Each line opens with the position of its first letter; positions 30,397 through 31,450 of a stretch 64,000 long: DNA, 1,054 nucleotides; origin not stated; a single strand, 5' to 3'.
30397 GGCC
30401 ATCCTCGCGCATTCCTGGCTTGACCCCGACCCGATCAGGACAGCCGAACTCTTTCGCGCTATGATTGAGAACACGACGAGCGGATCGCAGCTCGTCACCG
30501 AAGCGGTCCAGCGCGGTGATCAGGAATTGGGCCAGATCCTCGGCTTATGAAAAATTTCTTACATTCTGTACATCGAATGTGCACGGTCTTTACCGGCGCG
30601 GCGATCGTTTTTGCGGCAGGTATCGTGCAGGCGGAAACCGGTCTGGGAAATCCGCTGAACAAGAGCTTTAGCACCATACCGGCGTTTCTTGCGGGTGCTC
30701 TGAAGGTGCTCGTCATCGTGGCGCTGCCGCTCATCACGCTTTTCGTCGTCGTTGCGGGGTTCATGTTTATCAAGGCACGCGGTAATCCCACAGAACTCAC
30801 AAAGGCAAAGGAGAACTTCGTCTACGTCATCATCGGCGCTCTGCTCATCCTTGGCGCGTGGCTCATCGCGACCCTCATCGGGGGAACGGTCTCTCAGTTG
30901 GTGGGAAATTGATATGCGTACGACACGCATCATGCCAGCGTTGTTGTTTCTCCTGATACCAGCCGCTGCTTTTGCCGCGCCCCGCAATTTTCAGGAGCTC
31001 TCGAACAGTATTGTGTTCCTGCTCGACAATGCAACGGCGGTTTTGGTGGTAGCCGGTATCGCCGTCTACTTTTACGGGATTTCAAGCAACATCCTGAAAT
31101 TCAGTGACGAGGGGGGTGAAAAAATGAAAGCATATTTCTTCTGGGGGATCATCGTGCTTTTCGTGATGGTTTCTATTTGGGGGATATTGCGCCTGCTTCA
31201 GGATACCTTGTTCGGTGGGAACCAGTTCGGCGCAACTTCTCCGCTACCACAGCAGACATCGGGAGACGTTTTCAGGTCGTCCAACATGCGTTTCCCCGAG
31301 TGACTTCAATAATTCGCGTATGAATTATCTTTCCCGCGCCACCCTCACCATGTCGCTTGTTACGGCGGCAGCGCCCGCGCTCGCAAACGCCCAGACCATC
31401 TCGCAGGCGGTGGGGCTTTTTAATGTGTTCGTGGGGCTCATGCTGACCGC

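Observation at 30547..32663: Tandem array of five paralogous small secreted two-TM proteins (VirB2/TrbC-pilin-like topology), plus a sixth copy at 48389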

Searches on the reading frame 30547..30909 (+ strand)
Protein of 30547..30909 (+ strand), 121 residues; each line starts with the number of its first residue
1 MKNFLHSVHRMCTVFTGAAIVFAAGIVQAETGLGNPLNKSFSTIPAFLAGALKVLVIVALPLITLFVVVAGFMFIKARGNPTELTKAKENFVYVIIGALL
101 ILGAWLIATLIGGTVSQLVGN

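Call 4: search_protein_families(library=pfam, max_evalue=1, proteins=[window:30547-30909:+])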
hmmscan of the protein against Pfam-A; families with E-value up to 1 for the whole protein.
seq(121 aa): 2 families
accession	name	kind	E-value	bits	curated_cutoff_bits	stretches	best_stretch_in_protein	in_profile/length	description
PF18895.5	T4SS_pilin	-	1.5e-08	35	26.6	1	43-111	4-71/71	Type IV secretion system pilin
PF04956.18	TrbC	-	2.1e-05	25.1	27.9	1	8-110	9-97/98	TrbC/VIRB2 pilin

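Call 36: search_solved_structures(query=A1, max_evalue=10, show_alignments=3)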
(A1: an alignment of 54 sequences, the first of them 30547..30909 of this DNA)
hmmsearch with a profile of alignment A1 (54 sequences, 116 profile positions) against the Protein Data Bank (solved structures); distinct sequences matched with E-value up to 10: 1.
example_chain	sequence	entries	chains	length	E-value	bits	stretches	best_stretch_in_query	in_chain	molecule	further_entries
7rmy_A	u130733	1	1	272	1.2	12.4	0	9-53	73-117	De Novo designed tunable homodimer, D_3-337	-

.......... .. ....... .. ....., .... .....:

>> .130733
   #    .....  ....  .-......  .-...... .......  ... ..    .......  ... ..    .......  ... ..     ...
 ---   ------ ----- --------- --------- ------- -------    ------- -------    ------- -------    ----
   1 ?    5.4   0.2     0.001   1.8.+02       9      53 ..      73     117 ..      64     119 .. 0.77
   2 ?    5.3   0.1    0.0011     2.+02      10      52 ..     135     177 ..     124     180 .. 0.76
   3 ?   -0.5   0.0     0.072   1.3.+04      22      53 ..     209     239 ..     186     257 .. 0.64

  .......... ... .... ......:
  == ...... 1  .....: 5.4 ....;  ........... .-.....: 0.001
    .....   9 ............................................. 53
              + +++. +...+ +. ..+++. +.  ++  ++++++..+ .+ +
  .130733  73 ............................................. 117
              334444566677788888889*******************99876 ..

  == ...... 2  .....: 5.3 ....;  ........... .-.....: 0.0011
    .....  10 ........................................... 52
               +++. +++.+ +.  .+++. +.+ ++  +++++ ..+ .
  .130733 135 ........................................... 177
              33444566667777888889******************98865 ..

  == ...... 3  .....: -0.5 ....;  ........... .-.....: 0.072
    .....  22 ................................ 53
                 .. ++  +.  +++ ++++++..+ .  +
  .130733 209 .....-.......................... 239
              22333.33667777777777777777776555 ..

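Call 53: search_protein_families(library=ncbifam, max_evalue=0.1, proteins=[window:30547-30909:+])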
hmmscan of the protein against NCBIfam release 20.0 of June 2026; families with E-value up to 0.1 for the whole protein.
window:30547-30909:+ (121 aa): 1 family
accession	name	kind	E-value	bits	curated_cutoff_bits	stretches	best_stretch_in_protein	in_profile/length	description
NF045849.1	ICE_MMCAP2_0565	equivalog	6.5e-05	22.5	40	1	38-114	7-79/80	Mbov_0395 family pilin-like conjugal transfer protein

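Call 55: find_homologous_proteins(query=A1, max_evalue=0.001)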
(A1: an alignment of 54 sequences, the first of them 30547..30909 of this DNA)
Query A1 (54 sequences) (121 aa, profile of the alignment): 1085 proteins with E <= 0.001 among 8000 candidates; the best 120 are listed.
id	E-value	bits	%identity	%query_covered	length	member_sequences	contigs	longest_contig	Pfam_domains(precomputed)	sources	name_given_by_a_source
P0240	1.7e-45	172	69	100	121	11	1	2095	PF18895.6,PF04956.19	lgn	-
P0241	5.2e-45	170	75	85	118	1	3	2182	PF18895.6,PF04956.19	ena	-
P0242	5.6e-45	170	74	85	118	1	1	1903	PF18895.6,PF04956.19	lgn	-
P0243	6.9e-45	170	77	83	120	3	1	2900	PF18895.6,PF04956.19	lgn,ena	-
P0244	7.5e-45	170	73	94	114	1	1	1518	PF18895.6,PF04956.19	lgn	-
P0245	1.5e-44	169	75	84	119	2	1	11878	PF18895.6,PF04956.19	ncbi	-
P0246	2.6e-44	168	72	100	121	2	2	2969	PF18895.6,PF04956.19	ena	-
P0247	3.6e-44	167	66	100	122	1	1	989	PF18895.6,PF04956.19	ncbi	-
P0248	3.7e-44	167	68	100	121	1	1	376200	PF18895.6,PF04956.19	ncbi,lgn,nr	ncbi:hypothetical protein HY971_01460 [Candidatus Kaiserbacteria bacterium]|nr:hypothetical protein 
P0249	4.4e-44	167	69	100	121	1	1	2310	PF18895.6,PF04956.19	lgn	-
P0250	5.4e-44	167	63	85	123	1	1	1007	PF18895.6,PF04956.19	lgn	-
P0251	5.6e-44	167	74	86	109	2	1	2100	PF18895.6,PF04956.19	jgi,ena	-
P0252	5.8e-44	167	60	99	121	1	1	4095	PF18895.6,PF04956.19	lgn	-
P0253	6.2e-44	167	64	97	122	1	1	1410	PF18895.6,PF04956.19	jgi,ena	jgi:hypothetical protein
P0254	7.9e-44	166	60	93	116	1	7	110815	PF18895.6,PF04956.19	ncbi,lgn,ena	-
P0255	8.7e-44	166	76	80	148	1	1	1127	PF18895.6,PF04956.19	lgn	-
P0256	9.2e-44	166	57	100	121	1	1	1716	PF18895.6,PF04956.19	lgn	-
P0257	9.7e-44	166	57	99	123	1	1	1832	PF18895.6,PF04956.19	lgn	-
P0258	1.2e-43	166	65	85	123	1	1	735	PF18895.6,PF04956.19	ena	-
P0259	1.3e-43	166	61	99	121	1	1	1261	PF18895.6,PF04956.19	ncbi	-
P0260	1.3e-43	166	71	76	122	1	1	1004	PF18895.6,PF04956.19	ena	-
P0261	1.4e-43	165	70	100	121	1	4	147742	PF18895.6,PF04956.19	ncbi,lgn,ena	-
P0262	1.5e-43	165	63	84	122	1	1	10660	PF18895.6,PF04956.19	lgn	-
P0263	1.6e-43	165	72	88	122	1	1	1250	PF18895.6,PF04956.19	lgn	-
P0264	1.9e-43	165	73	100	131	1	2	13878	PF18895.6,PF04956.19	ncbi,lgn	-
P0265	2.2e-43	165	75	88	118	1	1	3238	PF18895.6,PF04956.19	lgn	-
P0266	2.3e-43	165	79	80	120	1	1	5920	PF18895.6,PF04956.19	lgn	-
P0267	2.5e-43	165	58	99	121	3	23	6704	PF18895.6,PF04956.19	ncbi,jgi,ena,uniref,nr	ncbi:hypothetical protein A3C21_02040 [Candidatus Kaiserbacteria bacterium RIFCSPHIGHO2_02_FULL_59_2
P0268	2.8e-43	164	52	92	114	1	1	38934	PF18895.6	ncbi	-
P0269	3.0e-43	164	68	76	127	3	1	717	PF18895.6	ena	-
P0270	3.1e-43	164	64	98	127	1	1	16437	PF18895.6,PF04956.19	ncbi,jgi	ncbi:MAG: hypothetical protein RLZZ416_511 [Candidatus Parcubacteria bacterium]|jgi:hypothetical pro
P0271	3.4e-43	164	68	80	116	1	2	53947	PF18895.6,PF04956.19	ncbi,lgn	-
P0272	3.5e-43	164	54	100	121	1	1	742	PF18895.6,PF04956.19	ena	-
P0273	3.7e-43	164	76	77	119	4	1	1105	PF18895.6,PF04956.19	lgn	-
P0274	3.8e-43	164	78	78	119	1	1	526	PF18895.6,PF04956.19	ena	-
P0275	4.1e-43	164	74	85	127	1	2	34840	PF18895.6,PF04956.19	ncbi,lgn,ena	-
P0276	4.2e-43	164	65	97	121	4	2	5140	PF18895.6,PF04956.19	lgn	-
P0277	4.6e-43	164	72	92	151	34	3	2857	PF18895.6,PF04956.19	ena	-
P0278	4.7e-43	164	54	96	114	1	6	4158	PF18895.6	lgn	-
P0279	4.7e-43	164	79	78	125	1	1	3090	PF18895.6,PF04956.19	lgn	-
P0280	4.9e-43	164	67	79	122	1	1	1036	PF18895.6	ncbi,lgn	-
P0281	4.9e-43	164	79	84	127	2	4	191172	PF18895.6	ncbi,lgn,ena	-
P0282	4.9e-43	164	68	100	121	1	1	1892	PF18895.6,PF04956.19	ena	-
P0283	5.0e-43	164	64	100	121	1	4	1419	PF18895.6,PF04956.19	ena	-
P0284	5.5e-43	164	80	77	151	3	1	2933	PF18895.6,PF04956.19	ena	-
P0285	5.5e-43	164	62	100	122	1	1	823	PF18895.6,PF04956.19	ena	-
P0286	5.6e-43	164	65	91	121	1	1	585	PF18895.6,PF04956.19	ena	-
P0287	6.2e-43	163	80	74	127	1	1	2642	PF18895.6,PF04956.19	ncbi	-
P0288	6.4e-43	163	60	99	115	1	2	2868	PF18895.6,PF04956.19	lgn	-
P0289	6.9e-43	163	68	100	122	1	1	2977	PF18895.6,PF04956.19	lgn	-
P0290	7.5e-43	163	70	100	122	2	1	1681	PF18895.6,PF04956.19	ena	-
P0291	7.5e-43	163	80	75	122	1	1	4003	PF18895.6,PF04956.19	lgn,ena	-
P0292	9.1e-43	163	57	82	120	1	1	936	PF18895.6,PF04956.19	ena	-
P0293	9.2e-43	163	71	100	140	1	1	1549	PF18895.6,PF04956.19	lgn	-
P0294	9.4e-43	163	69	98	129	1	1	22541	PF18895.6,PF04956.19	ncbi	-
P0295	9.6e-43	163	58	100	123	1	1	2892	PF18895.6,PF04956.19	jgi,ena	jgi:hypothetical protein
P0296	9.7e-43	163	72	86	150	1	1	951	PF18895.6,PF04956.19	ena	-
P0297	1.0e-42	163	61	93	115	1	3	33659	PF18895.6,PF04956.19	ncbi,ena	-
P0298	1.1e-42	163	77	78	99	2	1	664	PF18895.6,PF04956.19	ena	-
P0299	1.1e-42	163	82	76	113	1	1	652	PF18895.6,PF04956.19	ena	-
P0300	1.1e-42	163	60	92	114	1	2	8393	PF18895.6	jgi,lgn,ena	-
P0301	1.1e-42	163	57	96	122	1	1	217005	PF18895.6,PF04956.19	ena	-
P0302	1.2e-42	163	63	88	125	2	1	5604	PF18895.6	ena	-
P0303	1.2e-42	162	69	74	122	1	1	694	PF18895.6,PF04956.19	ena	-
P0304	1.2e-42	162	56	96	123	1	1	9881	PF18895.6,PF04956.19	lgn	-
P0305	1.2e-42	162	70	69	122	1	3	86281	PF18895.6,PF04956.19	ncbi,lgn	-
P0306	1.3e-42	162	60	96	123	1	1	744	PF18895.6,PF04956.19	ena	-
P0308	1.3e-42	162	69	71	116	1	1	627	PF18895.6,PF04956.19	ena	-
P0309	1.5e-42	162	66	93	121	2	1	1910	PF18895.6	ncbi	-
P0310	1.5e-42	162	62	93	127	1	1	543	PF18895.6,PF04956.19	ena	-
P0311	1.6e-42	162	73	75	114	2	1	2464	PF18895.6,PF04956.19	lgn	-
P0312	1.6e-42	162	66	98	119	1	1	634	PF18895.6,PF04956.19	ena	-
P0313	1.6e-42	162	65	100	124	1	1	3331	PF18895.6,PF04956.19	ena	-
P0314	1.7e-42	162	70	85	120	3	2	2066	PF18895.6,PF04956.19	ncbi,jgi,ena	-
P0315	1.7e-42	162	67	79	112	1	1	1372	PF18895.6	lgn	-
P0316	1.8e-42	162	80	77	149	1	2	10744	PF18895.6,PF04956.19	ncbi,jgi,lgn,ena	-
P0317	1.8e-42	162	69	83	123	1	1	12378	PF18895.6,PF04956.19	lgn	-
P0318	1.9e-42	162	58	96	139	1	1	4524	PF18895.6,PF04956.19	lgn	-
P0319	1.9e-42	162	75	84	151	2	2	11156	PF18895.6,PF04956.19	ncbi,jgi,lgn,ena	-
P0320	2.0e-42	162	52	99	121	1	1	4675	PF18895.6,PF04956.19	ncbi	-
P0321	2.0e-42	162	58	99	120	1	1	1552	PF18895.6,PF04956.19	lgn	-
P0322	2.1e-42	162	67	83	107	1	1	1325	PF18895.6,PF04956.19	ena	-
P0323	2.1e-42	162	68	75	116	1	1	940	PF18895.6,PF04956.19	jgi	jgi:ABC-type multidrug transport system permease subunit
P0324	2.1e-42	162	65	100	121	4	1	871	PF18895.6,PF04956.19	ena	-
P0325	2.1e-42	162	57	83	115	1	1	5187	PF18895.6,PF04956.19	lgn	-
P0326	2.2e-42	162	73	75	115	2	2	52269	PF18895.6,PF04956.19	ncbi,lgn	-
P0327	2.2e-42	162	70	77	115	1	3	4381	PF18895.6,PF04956.19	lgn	-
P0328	2.3e-42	162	69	87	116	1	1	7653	PF18895.6,PF04956.19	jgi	jgi:uncharacterized BrkB/YihY/UPF0761 family membrane protein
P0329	2.3e-42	162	53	99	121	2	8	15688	PF18895.6,PF04956.19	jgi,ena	-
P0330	2.5e-42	161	71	83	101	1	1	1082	PF18895.6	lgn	-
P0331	2.6e-42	161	52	98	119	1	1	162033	PF18895.6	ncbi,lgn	-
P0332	2.6e-42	161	63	99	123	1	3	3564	PF18895.6,PF04956.19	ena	-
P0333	2.7e-42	161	73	77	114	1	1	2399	PF18895.6,PF04956.19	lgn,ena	-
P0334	2.7e-42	161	60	81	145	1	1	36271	PF18895.6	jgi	jgi:hypothetical protein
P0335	2.7e-42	161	67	82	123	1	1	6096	PF18895.6,PF04956.19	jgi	jgi:hypothetical protein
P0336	2.7e-42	161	53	82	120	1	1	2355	PF18895.6,PF04956.19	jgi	jgi:hypothetical protein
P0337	2.8e-42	161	66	75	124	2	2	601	PF18895.6,PF04956.19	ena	-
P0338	2.9e-42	161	71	79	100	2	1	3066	PF18895.6,PF04956.19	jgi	jgi:hypothetical protein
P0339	2.9e-42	161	63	96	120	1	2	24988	PF18895.6,PF04956.19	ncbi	-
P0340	3.4e-42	161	67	76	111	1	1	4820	PF18895.6,PF04956.19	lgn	-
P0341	3.5e-42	161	60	75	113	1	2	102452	PF18895.6,PF04956.19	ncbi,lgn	-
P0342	3.5e-42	161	64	84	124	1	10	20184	PF18895.6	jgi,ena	-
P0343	3.7e-42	161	65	75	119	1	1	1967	PF18895.6,PF04956.19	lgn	-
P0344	3.7e-42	161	65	83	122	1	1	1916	PF18895.6,PF04956.19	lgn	-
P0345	3.7e-42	161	83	76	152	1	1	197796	PF18895.6,PF04956.19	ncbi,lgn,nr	ncbi:MAG: pilin [bacterium]|nr:pilin [bacterium]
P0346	3.8e-42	161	77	72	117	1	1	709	PF18895.6,PF04956.19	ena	-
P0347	4.0e-42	161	69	72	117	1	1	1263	PF18895.6,PF04956.19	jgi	-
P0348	4.3e-42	161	60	95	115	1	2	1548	PF18895.6,PF04956.19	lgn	-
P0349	4.3e-42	161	64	100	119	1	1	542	PF18895.6,PF04956.19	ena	-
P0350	4.3e-42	161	62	81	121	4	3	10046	PF18895.6,PF04956.19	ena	-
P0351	4.3e-42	161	52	84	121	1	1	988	PF18895.6,PF04956.19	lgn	-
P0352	4.4e-42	161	93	75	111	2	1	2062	PF18895.6,PF04956.19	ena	-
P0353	4.4e-42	161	70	79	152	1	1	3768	PF18895.6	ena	-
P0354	4.5e-42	161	55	98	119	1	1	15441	PF18895.6,PF04956.19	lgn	-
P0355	4.5e-42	161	53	85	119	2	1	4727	PF18895.6,PF04956.19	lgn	-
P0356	4.5e-42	161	58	82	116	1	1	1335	PF18895.6,PF04956.19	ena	-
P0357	4.6e-42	161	58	98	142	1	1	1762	PF18895.6,PF04956.19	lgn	-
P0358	4.6e-42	161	53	85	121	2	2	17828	PF18895.6,PF04956.19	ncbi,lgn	-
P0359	4.7e-42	161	82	74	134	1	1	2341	PF18895.6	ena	-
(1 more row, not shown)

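Call 67: search_protein_families(library=pfam, alignment_id=A1, max_evalue=0.001)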
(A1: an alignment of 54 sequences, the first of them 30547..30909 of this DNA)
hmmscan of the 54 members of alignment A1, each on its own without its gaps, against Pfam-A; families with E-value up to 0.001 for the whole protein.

A. member 1, window:30547-30909:+ (121 aa): 2 families
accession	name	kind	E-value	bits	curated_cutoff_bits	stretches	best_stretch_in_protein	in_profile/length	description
PF18895.5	T4SS_pilin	-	1.5e-08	35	26.6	1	43-111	4-71/71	Type IV secretion system pilin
PF04956.18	TrbC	-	2.1e-05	25.1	27.9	1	8-110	9-97/98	TrbC/VIRB2 pilin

B. families by the number of members that match (of 54 scanned): 4 families
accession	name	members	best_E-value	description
PF18895.5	T4SS_pilin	54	1.1e-13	Type IV secretion system pilin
PF04956.18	TrbC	47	6.1e-11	TrbC/VIRB2 pilin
PF18949.5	DUF5693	1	0.00055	Family of unknown function (DUF5693)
PF07786.18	HGSNAT_cat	1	0.00063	Heparan-alpha-glucosaminide N-acetyltransferase, catalytic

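Call 83: search_protein_families(library=ncbifam, alignment_id=A1, max_evalue=0.001)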
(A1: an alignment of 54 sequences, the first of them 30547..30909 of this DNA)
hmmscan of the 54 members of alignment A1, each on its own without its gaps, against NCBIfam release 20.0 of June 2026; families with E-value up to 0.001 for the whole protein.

A. member 1, window:30547-30909:+ (121 aa): 1 family
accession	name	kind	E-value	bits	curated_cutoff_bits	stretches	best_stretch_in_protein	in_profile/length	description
NF045849.1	ICE_MMCAP2_0565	equivalog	6.5e-05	22.5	40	1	38-114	7-79/80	Mbov_0395 family pilin-like conjugal transfer protein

B. families by the number of members that match (of 54 scanned): 2 families
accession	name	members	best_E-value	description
NF045849.1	ICE_MMCAP2_0565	48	3.4e-09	Mbov_0395 family pilin-like conjugal transfer protein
NF004499.0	PRK05846.1-3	1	0.00071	NADH-quinone oxidoreductase subunit M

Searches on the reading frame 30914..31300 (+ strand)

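Call 4: search_protein_families(library=pfam, max_evalue=1, proteins=[window:30914-31300:+])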
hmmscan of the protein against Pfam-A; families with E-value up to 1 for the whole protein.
seq(129 aa): 3 families
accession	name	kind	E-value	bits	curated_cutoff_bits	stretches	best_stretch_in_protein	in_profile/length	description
PF19094.5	EMC6_arch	-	0.021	15.7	26.7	1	38-92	32-85/87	EMC6-arch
PF04956.18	TrbC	-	0.11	13.2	27.9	1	3-69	12-75/98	TrbC/VIRB2 pilin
PF11902.13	DUF3422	-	0.19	11.3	25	1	44-97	363-416/418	Protein of unknown function (DUF3422)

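Call 53: search_protein_families(library=ncbifam, max_evalue=0.1, proteins=[window:30914-31300:+])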
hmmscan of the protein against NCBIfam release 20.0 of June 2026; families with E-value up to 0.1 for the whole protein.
window:30914-31300:+ (129 aa): 1 family
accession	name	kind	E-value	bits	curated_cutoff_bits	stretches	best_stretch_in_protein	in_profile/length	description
NF008474.0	PRK11371.1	equivalog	0.0036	17.4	217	1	33-87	45-99/138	hypothetical protein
